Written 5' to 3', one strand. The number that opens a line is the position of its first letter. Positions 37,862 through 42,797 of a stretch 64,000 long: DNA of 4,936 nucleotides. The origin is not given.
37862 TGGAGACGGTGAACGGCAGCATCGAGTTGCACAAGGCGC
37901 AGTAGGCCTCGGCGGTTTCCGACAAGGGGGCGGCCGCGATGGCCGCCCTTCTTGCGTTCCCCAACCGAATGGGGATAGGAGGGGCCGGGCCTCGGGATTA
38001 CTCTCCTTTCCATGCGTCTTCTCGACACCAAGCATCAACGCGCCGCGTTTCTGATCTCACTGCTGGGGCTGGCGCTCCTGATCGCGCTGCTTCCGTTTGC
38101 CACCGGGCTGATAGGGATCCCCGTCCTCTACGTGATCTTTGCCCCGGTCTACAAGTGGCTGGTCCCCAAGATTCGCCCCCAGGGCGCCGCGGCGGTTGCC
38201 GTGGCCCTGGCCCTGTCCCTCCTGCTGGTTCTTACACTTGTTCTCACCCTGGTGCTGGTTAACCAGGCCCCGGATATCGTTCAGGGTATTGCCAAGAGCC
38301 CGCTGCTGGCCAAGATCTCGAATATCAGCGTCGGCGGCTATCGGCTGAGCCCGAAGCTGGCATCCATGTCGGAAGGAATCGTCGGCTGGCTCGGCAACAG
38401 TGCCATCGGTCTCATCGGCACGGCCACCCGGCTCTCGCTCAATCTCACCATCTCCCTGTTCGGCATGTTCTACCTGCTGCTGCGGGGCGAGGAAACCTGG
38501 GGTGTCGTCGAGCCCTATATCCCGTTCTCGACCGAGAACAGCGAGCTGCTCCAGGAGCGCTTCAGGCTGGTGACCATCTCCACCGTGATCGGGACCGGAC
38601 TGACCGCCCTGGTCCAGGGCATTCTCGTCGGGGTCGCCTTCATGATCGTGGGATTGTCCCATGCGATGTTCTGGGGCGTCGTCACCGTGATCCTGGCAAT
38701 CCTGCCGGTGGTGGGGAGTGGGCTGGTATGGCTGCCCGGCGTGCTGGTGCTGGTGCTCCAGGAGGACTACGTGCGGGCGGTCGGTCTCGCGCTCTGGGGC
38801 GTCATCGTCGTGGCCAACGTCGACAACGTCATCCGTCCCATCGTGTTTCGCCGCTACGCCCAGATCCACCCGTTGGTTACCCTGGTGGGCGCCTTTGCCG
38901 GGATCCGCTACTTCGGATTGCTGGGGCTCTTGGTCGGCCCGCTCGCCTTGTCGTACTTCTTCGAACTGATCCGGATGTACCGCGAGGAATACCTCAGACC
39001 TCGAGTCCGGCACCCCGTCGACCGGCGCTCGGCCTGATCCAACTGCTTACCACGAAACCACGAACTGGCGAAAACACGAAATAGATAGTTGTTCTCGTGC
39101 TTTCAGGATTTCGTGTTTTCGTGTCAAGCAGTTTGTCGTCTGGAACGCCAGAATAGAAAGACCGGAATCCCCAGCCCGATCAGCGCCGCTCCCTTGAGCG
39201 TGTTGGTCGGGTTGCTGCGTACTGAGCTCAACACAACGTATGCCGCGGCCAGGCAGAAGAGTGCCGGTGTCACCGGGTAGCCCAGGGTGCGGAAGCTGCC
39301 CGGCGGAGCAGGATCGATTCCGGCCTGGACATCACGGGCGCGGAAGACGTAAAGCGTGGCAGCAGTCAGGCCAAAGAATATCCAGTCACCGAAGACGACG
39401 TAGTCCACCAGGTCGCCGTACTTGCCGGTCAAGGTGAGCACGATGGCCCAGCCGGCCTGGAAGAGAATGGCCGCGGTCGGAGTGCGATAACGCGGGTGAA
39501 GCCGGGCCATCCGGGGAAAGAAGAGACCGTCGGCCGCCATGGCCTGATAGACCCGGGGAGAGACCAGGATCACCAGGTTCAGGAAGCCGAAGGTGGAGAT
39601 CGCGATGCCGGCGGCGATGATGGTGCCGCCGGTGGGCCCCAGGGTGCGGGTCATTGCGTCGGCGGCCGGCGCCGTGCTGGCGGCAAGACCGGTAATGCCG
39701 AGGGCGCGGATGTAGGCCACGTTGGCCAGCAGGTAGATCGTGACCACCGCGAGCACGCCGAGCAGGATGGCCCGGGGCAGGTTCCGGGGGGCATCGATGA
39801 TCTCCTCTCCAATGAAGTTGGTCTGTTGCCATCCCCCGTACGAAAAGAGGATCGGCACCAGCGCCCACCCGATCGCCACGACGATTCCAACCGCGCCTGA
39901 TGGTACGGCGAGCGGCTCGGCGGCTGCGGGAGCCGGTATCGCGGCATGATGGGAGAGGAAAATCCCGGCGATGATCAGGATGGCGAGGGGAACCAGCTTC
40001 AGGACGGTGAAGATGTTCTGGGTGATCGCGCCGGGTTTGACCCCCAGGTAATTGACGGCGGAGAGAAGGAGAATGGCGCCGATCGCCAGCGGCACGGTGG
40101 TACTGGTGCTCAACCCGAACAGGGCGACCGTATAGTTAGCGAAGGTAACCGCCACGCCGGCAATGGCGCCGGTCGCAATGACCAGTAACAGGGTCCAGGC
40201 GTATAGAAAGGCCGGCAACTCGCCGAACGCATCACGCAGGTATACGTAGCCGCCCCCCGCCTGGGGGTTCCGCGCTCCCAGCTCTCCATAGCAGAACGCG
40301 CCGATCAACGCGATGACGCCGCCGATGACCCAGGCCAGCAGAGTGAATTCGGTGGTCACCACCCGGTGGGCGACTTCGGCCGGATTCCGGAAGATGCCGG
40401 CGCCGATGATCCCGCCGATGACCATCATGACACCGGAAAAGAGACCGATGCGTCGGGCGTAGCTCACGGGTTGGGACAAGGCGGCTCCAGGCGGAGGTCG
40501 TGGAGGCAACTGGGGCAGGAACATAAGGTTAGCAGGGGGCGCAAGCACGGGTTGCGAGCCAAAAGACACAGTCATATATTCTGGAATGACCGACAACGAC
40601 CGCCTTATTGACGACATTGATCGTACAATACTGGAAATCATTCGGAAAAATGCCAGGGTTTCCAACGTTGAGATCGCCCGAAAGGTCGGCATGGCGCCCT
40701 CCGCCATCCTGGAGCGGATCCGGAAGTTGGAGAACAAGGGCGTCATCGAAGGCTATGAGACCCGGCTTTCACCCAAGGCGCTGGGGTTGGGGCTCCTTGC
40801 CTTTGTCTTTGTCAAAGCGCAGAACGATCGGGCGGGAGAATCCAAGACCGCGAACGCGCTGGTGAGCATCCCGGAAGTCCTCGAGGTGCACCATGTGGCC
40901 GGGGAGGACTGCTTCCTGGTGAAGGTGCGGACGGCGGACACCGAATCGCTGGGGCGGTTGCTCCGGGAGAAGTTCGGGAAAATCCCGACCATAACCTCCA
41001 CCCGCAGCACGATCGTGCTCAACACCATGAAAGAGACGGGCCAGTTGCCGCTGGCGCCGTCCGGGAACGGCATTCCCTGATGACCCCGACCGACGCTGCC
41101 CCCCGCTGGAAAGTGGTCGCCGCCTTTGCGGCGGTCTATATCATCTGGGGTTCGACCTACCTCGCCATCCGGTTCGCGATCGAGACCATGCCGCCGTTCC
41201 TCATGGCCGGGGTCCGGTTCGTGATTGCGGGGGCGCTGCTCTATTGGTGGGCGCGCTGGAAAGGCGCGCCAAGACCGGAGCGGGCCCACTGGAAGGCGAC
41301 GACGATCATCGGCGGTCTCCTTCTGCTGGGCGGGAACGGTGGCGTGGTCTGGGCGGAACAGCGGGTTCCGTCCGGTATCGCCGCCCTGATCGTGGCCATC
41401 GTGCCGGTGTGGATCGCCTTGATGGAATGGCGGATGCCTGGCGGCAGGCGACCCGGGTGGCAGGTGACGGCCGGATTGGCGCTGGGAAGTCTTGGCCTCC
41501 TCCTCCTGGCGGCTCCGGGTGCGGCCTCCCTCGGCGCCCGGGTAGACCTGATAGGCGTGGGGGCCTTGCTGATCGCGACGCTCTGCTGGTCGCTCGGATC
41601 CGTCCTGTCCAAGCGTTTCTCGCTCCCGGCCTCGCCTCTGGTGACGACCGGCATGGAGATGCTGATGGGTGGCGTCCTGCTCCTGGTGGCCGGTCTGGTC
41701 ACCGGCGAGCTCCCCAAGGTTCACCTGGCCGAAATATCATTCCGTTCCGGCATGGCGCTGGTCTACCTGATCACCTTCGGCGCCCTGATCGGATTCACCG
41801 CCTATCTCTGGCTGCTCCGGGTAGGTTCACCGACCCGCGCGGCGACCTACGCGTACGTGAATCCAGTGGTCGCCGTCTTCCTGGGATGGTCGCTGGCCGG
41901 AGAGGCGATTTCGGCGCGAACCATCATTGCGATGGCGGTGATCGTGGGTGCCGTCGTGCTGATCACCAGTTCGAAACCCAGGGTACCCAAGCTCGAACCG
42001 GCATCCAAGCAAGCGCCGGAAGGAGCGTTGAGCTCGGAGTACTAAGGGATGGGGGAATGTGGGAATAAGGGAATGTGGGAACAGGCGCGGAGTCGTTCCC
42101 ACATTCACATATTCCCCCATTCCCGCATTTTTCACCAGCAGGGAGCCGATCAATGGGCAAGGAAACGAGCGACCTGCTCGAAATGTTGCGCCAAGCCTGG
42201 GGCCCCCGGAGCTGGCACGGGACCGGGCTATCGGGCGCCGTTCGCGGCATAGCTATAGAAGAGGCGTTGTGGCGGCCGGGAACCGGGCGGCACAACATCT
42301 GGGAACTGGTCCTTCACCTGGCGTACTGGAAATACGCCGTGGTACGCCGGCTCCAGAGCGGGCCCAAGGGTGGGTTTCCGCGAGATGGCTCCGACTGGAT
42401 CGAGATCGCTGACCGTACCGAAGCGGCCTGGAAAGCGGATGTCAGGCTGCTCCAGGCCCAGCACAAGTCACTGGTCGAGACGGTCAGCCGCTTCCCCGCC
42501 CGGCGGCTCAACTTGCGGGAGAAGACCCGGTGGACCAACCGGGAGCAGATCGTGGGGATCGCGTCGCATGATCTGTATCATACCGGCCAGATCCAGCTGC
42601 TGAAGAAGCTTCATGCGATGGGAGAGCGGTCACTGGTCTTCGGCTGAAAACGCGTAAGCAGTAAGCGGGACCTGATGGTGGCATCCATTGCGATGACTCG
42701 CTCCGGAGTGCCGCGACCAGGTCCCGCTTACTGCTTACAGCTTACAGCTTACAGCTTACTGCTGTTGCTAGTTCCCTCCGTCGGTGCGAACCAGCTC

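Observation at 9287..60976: Recurring intergenic architecture: hairpins whose two arms are short tandem-repeat arrays (period 7-10 nt), at least 11 loci in 64 kb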

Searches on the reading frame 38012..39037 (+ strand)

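Call 7: search_protein_families(library=pfam, proteins=[window:38012-39037:+])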
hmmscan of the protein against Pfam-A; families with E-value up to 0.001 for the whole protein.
window:38012-39037:+ (341 aa): 1 family
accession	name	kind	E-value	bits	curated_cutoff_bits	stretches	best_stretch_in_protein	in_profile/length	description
PF01594.21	AI-2E_transport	-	9e-40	137.3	34.3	1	13-323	4-326/327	AI-2E family transporter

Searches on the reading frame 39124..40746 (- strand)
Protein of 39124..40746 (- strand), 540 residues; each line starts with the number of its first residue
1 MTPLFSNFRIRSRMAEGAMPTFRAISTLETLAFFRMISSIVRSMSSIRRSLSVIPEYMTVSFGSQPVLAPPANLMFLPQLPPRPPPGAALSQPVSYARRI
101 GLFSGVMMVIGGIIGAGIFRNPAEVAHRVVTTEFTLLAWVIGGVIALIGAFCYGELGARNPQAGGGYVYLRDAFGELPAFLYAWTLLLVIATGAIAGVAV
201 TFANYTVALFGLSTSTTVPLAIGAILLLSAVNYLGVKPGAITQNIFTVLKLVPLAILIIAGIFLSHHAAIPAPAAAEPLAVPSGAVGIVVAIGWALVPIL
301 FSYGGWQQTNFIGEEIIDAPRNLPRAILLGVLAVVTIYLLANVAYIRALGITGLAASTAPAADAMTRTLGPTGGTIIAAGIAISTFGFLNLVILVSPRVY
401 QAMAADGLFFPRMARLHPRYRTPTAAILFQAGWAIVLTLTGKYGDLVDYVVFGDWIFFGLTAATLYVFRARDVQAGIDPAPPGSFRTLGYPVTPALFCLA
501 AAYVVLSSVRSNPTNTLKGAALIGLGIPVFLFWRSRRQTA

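Call 7: search_protein_families(library=pfam, proteins=[window:39124-40746:-])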
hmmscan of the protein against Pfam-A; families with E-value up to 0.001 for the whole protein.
window:39124-40746:- (540 aa): 2 families
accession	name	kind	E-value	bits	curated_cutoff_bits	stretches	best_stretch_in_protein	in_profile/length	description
PF13520.12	AA_permease_2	-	3.7e-47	161.6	27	1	100-510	1-407/427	Amino acid permease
PF00324.27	AA_permease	-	1.7e-29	103.3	24.6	1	106-468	3-381/470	Amino acid permease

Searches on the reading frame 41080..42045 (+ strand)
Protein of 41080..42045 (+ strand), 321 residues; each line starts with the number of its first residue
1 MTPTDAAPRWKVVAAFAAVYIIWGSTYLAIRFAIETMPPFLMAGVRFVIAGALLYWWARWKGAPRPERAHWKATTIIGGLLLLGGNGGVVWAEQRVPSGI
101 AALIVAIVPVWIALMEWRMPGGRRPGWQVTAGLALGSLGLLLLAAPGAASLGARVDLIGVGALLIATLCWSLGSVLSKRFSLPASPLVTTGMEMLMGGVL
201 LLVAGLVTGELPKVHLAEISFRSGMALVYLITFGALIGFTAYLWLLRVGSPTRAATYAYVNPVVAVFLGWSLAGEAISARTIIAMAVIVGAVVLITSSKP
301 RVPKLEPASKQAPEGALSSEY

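Call 7: search_protein_families(library=pfam, proteins=[window:41080-42045:+])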
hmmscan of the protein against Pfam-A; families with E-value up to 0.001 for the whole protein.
window:41080-42045:+ (321 aa): 1 family
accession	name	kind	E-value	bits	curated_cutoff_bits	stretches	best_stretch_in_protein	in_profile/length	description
PF00892.27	EamA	-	3.6e-36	124.9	28.2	2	158-296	2-134/135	EamA-like transporter family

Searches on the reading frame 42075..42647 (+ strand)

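Call 7: search_protein_families(library=pfam, proteins=[window:42075-42647:+])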
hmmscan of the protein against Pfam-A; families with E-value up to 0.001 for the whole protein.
window:42075-42647:+ (190 aa): 1 family
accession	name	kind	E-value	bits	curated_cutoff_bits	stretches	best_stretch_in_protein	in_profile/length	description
PF12867.12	DinB_2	-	4.8e-12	46.9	24.8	1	52-173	9-128/128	DinB superfamily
